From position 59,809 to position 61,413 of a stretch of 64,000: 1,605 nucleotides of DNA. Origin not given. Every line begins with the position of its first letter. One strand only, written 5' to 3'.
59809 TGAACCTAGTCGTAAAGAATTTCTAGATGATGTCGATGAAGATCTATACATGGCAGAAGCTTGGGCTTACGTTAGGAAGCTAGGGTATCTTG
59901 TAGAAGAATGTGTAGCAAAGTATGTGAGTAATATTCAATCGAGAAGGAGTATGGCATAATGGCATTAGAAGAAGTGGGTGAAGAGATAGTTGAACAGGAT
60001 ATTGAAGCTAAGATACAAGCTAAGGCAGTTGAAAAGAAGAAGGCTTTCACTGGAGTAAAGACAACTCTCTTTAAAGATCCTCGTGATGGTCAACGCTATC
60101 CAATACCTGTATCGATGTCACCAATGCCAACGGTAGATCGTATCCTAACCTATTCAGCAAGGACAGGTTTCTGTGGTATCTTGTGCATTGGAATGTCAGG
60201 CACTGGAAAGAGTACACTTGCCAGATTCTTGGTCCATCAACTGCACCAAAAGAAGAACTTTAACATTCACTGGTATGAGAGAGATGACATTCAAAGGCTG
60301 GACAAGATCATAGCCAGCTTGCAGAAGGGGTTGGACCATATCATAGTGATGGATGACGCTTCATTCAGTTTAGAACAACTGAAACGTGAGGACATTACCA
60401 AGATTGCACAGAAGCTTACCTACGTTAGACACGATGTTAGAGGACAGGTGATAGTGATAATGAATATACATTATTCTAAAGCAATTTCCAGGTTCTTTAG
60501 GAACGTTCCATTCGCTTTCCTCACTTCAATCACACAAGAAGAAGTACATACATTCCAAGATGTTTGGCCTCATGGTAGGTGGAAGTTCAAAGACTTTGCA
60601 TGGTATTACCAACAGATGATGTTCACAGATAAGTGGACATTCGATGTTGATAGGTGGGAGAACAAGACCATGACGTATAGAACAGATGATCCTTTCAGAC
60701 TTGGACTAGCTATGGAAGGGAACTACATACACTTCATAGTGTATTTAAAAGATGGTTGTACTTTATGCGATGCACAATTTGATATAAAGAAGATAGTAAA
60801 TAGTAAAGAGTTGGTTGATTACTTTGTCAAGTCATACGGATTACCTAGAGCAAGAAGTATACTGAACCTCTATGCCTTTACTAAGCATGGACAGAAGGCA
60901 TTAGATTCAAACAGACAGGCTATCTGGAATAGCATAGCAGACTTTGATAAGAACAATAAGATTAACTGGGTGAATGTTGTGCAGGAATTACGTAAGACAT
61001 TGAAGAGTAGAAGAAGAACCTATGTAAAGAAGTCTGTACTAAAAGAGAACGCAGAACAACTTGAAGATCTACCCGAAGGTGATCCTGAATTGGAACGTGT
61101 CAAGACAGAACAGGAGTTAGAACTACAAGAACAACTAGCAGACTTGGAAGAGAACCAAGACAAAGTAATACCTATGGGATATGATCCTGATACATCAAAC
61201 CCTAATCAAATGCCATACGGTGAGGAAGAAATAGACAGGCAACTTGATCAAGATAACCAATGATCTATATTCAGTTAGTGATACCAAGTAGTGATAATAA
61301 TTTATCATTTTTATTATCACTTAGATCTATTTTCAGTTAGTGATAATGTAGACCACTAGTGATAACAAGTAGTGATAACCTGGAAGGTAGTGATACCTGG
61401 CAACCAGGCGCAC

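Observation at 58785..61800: Candidate replication origin module: P-loop ATPase flanked by two ORF-free regions with iterons, palindromes and A/T tracts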

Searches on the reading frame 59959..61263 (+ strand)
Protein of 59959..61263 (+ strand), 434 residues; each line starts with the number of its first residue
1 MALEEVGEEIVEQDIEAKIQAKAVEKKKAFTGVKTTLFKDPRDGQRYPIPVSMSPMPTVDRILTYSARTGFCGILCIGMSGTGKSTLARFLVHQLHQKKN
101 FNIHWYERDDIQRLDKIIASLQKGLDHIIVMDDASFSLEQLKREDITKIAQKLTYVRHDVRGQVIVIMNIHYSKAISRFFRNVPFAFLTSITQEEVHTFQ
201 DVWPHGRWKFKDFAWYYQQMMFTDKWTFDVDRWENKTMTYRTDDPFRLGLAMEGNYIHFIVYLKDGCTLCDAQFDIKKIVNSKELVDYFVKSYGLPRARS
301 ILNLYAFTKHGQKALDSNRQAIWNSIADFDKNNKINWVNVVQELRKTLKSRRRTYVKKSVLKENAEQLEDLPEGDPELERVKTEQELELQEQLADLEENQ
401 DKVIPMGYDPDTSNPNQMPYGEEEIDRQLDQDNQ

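Call 5: search_protein_families(library=pfam, proteins=[window:59959-61263:+], max_evalue=1)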
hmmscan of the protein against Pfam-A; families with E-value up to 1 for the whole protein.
window:59959-61263:+ (434 aa): 23 families
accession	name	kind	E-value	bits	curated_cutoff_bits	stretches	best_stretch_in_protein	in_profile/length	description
PF25199.1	nSTAND_NTPase5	-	8.5e-08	32.6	34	1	62-142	32-113/145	Novel STAND NTPase 5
PF20720.3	nSTAND3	-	5.1e-07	30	27.2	1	75-169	21-109/155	Novel STAND NTPase 3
PF05673.19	DUF815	-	1.4e-06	28.1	23.8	1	74-139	56-121/249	Protein of unknown function (DUF815)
PF13401.12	AAA_22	-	0.00012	22.8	27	1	74-128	8-61/130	AAA domain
PF13191.12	AAA_16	-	0.00024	22.1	32.6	1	67-141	19-94/167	AAA ATPase domain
PF01935.23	DUF87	-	0.00044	20.8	23.2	1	77-103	29-55/220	Helicase HerA, central domain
PF24883.2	NPHP3_N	-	0.0005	20.7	24.8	1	75-121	26-72/164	Nephrocystin 3, N-terminal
PF00004.35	AAA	-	0.001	19.9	21.2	1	74-168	1-106/131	ATPase family associated with various cellular activities (AAA)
PF00910.28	RNA_helicase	-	0.0029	18.5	21.5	1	75-101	2-28/105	RNA helicase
PF13238.12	AAA_18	-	0.0032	18.4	29.4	1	74-111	1-31/128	AAA domain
PF13671.12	AAA_33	-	0.0035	18.1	27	1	74-95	2-23/143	AAA domain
PF00005.33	ABC_tran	-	0.01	16.9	25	1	77-120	17-56/137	ABC transporter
PF16575.11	CLP1_P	-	0.041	14.1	26.6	0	78-99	1-22/188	mRNA cleavage and polyadenylation factor CLP1 P-loop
PF01583.26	APS_kinase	-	0.093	13.2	21.1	1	74-101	5-31/152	Adenylylsulphate kinase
PF03193.22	RsgA_GTPase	-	0.13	12.5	30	1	75-98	110-133/174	RsgA GTPase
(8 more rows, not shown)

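Call 6: search_protein_families(library=phrogs, proteins=[window:59959-61263:+], max_evalue=1)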
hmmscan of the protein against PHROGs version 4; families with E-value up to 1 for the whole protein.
window:59959-61263:+ (434 aa): 13 families
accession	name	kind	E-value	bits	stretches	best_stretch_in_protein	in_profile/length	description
phrog_5846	-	DNA, RNA and nucleotide metabolism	0.00049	20.5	1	74-171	41-104/380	clamp loader of DNA polymerase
phrog_2666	-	head and packaging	0.0026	17.5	1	74-114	324-364/555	terminase large subunit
phrog_7485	-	unknown function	0.0032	17.5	1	74-135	230-287/430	-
phrog_296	-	integration and excision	0.0054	16.4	1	14-96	271-343/626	DNA transposition protein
phrog_7998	-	unknown function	0.0083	16.3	1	73-102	42-72/339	-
phrog_3277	-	DNA, RNA and nucleotide metabolism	0.011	16.5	1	72-99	11-38/168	DnaC-like helicase loader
phrog_505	-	other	0.012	16.1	1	74-111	5-38/295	polynucleotide kinase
phrog_168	-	DNA, RNA and nucleotide metabolism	0.018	15.7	1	71-99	42-69/314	clamp loader of DNA polymerase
phrog_293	-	moron, auxiliary metabolic gene and host takeover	0.023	13.6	1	77-114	169-204/1058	ABC transporter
phrog_11254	-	DNA, RNA and nucleotide metabolism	0.027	14.9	1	76-167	91-187/293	DnaA-like replication initiation protein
phrog_9172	-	unknown function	0.095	12.5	1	66-93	102-129/509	-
phrog_2872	-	DNA, RNA and nucleotide metabolism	0.13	12.8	1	73-94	4-25/219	Sak4-like ssDNA annealing protein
phrog_33019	-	unknown function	0.62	11.5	0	107-165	23-80/110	-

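Call 14: find_homologous_proteins(query=window:59959-61263:+)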
Query window:59959-61263:+ (434 aa): 59 proteins with E <= 0.001 among 5301 candidates.
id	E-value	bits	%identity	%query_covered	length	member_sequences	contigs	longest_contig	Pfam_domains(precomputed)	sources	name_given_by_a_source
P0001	5.3e-296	999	100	100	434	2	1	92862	PF05673.20,PF25199.2,PF20720.4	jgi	-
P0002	2.1e-230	783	77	100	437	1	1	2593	PF05673.20,PF25199.2,PF20720.4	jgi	-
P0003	6.0e-228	775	74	100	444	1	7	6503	PF05673.20,PF25199.2,PF20720.4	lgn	-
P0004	2.1e-224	763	76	94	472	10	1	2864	PF05673.20,PF25199.2,PF20720.4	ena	-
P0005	2.5e-220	750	73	99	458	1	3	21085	PF25199.2,PF20720.4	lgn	-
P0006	2.6e-220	750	73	100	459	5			PF25199.2,PF20720.4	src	-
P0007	2.2e-217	740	74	98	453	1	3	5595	PF05673.20,PF25199.2,PF20720.4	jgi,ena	-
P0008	2.3e-209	714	73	98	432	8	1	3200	PF13401.13,PF05673.20,PF25199.2,PF20720.4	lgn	-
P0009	1.2e-189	649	65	99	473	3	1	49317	PF05673.20,PF25199.2,PF20720.4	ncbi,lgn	-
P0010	1.4e-182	625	63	98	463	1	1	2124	PF25199.2,PF20720.4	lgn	-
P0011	1.5e-182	625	63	95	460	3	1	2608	PF25199.2,PF20720.4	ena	-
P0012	8.3e-180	616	65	93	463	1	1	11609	PF25199.2,PF20720.4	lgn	-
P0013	1.1e-171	590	59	98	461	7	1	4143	PF25199.2,PF20720.4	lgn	-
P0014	1.4e-161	556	59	94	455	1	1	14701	PF20720.4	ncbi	-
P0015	2.8e-161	555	60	91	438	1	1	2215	PF25199.2,PF20720.4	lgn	-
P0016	4.4e-159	548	59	97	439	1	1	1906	PF20720.4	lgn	-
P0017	7.5e-157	541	59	93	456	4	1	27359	PF25199.2,PF20720.4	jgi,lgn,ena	-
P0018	1.3e-156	540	54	99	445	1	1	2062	PF25199.2,PF20720.4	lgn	-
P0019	5.3e-155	535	54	97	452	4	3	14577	PF25199.2,PF20720.4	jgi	-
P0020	9.7e-152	524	56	97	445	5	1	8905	PF13401.13,PF25199.2,PF20720.4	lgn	-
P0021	2.8e-150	519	53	100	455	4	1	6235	PF25199.2,PF20720.4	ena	-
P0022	2.0e-147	510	55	94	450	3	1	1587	PF25199.2,PF20720.4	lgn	-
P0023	6.0e-146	505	58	85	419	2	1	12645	PF20720.4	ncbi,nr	ncbi:MAG: hypothetical protein GTO02_07810 [Candidatus Dadabacteria bacterium]|nr:hypothetical prote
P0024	1.7e-140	487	56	87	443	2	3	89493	PF20720.4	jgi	-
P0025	3.6e-140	486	53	96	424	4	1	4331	PF20720.4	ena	-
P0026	3.1e-138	479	56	92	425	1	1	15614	PF20720.4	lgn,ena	-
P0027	1.3e-136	474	51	97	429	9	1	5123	PF20720.4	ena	-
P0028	8.0e-133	462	48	98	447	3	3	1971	PF05673.20,PF25199.2,PF20720.4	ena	-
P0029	2.3e-130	453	53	88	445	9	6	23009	PF05673.20,PF25199.2,PF20720.4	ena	-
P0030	8.9e-129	448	53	88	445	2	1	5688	PF05673.20,PF25199.2,PF20720.4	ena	-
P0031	5.2e-128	446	53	84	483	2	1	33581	PF05673.20,PF25199.2,PF20720.4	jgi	-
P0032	9.3e-128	445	49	92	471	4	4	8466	PF05673.20,PF25199.2,PF20720.4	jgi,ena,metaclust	jgi:hypothetical protein|metaclust:\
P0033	1.3e-127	444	79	56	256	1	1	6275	PF13401.13,PF05673.20,PF25199.2,PF20720.4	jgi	-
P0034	6.0e-126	439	49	87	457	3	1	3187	PF05673.20,PF25199.2,PF20720.4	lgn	-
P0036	7.1e-124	432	50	92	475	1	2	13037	PF05673.20,PF25199.2,PF20720.4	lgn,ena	-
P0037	1.7e-123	431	50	89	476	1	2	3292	PF05673.20,PF25199.2,PF20720.4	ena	-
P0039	1.7e-121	424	47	89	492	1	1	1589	PF20720.4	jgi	jgi:hypothetical protein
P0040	2.6e-120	420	49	86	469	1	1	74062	PF20720.4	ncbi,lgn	-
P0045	2.6e-110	387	44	95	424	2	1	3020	PF20720.4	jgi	jgi:predicted DNA-binding protein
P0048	2.0e-94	335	40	91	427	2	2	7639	PF25199.2,PF20720.4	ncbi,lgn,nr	ncbi:MAG: hypothetical protein GTN97_01630 [Nitrosopumilaceae archaeon]|nr:hypothetical protein [Nit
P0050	9.8e-79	283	39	84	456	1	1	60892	PF12775.14,PF00004.36,PF13401.13,PF05673.20,PF25199.2,PF20720.4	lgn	-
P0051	6.1e-69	251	36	82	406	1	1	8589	PF25199.2,PF20720.4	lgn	-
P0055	1.7e-51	194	31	89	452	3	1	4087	PF05673.20,PF25199.2,PF20720.4,PF13191.13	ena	-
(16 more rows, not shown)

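Call 15: find_encoding_contigs(protein=window:59959-61263:+, flank=10000)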
Protein window:59959-61263:+ (434 aa): no gene with exactly this product is on record in the collection.

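Call 16: find_encoding_contigs(protein=P0001, flank=10000, max_places=3)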
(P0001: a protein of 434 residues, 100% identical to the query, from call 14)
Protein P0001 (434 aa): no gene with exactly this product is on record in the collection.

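Call 17: find_encoding_contigs(protein=P0024, flank=10000, max_places=3)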
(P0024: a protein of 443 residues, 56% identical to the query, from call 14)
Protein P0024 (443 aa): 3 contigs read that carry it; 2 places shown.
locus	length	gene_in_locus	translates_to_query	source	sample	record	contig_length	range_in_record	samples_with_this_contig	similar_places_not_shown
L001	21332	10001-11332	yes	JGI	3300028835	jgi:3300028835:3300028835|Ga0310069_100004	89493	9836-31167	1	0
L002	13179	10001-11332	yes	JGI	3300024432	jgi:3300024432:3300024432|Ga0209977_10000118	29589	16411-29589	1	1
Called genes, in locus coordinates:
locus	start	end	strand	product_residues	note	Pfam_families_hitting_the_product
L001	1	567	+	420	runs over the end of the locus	-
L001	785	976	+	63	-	-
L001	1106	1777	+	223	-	-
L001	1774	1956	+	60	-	-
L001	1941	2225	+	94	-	-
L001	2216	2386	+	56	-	-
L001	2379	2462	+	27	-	-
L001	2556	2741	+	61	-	-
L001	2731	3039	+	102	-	-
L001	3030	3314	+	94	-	PF13463:HTH_27 (faint), PF14947:HTH_45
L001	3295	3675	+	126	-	-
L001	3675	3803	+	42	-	-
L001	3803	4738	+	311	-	PF00145:DNA_methylase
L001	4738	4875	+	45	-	-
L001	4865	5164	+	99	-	-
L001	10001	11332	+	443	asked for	PF20720:nSTAND3 (weak)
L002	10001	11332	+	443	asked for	PF20720:nSTAND3 (weak)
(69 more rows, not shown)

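Call 18: find_encoding_contigs(protein=P0040, flank=10000, max_places=3)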
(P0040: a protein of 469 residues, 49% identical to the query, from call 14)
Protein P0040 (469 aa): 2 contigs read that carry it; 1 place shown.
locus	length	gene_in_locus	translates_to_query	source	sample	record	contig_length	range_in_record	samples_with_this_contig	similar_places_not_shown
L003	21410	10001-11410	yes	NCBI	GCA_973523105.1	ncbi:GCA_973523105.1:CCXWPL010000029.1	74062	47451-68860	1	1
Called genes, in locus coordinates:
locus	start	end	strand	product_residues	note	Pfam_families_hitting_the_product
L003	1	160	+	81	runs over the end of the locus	-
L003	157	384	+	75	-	-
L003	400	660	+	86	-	-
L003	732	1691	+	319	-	PF01507:PAPS_reduct (weak)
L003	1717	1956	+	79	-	-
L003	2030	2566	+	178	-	-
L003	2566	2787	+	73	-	-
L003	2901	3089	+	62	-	-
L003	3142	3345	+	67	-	-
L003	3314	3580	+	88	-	-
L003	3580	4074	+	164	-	-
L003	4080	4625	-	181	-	-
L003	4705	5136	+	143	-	-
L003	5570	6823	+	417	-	-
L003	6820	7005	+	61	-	-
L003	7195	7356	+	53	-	-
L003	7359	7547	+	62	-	-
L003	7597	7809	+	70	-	-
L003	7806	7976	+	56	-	-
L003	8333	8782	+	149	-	-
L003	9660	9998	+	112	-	-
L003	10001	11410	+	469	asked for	PF20720:nSTAND3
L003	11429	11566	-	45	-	-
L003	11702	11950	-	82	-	-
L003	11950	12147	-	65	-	-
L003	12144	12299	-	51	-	-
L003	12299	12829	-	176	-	-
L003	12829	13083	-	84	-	-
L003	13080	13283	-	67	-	-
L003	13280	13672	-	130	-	-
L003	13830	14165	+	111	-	-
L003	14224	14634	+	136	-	-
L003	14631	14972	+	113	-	-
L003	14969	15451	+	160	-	-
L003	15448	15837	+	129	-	-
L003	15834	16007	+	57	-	-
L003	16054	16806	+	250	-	PF00705:PCNA_N, PF04139:Rad9 (weak)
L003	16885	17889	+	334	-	-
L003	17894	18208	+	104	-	-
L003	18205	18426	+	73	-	-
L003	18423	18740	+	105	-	-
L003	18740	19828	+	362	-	-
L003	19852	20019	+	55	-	-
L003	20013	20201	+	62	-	-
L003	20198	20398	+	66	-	-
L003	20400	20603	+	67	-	-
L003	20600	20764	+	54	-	-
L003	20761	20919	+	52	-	-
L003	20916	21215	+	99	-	-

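Call 19: find_related_loci(query=window:59959-61263:+, collection=viral_contigs, flank=10000)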
Query window:59959-61263:+ (434 aa) in viral_contigs; peptide patterns used: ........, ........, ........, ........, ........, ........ (x = any residue, [..] = any of these).
32 stretches matched a pattern, but none encodes a relative of the query by tblastn (E <= 1e-3).

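Call 28: search_solved_structures(query=A1, max_evalue=1, show_alignments=2)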
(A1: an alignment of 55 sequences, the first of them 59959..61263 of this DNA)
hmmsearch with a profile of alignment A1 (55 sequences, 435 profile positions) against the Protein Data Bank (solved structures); distinct sequences matched with E-value up to 1: 57.
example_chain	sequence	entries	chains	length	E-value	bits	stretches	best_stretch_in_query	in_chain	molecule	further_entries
6c2u_A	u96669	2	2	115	0.00013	24.5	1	55-92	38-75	phosphate-loop protein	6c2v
5zui_A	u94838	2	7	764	0.0099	18.3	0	75-99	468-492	Heat Shock Protein 104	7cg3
5d4w_A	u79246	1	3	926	0.013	17.9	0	75-99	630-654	Putative heat shock protein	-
8wd9_D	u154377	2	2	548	0.017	17.6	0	77-93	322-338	Probable dipeptide-transport ATP-binding protein ABC transporter DppD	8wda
8wdb_D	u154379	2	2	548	0.017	17.5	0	77-93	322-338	Probable dipeptide-transport ATP-binding protein ABC transporter DppD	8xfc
4loa_A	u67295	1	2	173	0.019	17.4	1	74-96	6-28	De-novo design amidase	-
1knq_A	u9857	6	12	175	0.026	16.9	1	73-98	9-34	Gluconate kinase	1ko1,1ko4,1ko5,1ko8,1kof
8jia_A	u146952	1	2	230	0.046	16.1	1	53-144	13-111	Cell division ATP-binding protein FtsE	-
8idb_A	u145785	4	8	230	0.046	16.1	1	53-144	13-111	Cell division ATP-binding protein FtsE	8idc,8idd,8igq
4z54_A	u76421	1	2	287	0.076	15.4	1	58-93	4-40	Neuronal-specific septin-3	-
1sxj_B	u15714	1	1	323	0.081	15.3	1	57-98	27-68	Activator 1 37 kDa subunit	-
7sgz_B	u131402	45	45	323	0.082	15.3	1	57-98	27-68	Replication factor C subunit 4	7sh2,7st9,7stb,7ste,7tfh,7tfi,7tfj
8tw7_4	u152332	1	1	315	0.083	15.2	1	57-98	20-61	Replication factor C subunit 4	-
8tw8_4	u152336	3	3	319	0.084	15.2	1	57-98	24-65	Replication factor C subunit 4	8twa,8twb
3j3t_A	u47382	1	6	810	0.13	14.7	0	340-417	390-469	Negative regulator of genetic competence ClpC/MecB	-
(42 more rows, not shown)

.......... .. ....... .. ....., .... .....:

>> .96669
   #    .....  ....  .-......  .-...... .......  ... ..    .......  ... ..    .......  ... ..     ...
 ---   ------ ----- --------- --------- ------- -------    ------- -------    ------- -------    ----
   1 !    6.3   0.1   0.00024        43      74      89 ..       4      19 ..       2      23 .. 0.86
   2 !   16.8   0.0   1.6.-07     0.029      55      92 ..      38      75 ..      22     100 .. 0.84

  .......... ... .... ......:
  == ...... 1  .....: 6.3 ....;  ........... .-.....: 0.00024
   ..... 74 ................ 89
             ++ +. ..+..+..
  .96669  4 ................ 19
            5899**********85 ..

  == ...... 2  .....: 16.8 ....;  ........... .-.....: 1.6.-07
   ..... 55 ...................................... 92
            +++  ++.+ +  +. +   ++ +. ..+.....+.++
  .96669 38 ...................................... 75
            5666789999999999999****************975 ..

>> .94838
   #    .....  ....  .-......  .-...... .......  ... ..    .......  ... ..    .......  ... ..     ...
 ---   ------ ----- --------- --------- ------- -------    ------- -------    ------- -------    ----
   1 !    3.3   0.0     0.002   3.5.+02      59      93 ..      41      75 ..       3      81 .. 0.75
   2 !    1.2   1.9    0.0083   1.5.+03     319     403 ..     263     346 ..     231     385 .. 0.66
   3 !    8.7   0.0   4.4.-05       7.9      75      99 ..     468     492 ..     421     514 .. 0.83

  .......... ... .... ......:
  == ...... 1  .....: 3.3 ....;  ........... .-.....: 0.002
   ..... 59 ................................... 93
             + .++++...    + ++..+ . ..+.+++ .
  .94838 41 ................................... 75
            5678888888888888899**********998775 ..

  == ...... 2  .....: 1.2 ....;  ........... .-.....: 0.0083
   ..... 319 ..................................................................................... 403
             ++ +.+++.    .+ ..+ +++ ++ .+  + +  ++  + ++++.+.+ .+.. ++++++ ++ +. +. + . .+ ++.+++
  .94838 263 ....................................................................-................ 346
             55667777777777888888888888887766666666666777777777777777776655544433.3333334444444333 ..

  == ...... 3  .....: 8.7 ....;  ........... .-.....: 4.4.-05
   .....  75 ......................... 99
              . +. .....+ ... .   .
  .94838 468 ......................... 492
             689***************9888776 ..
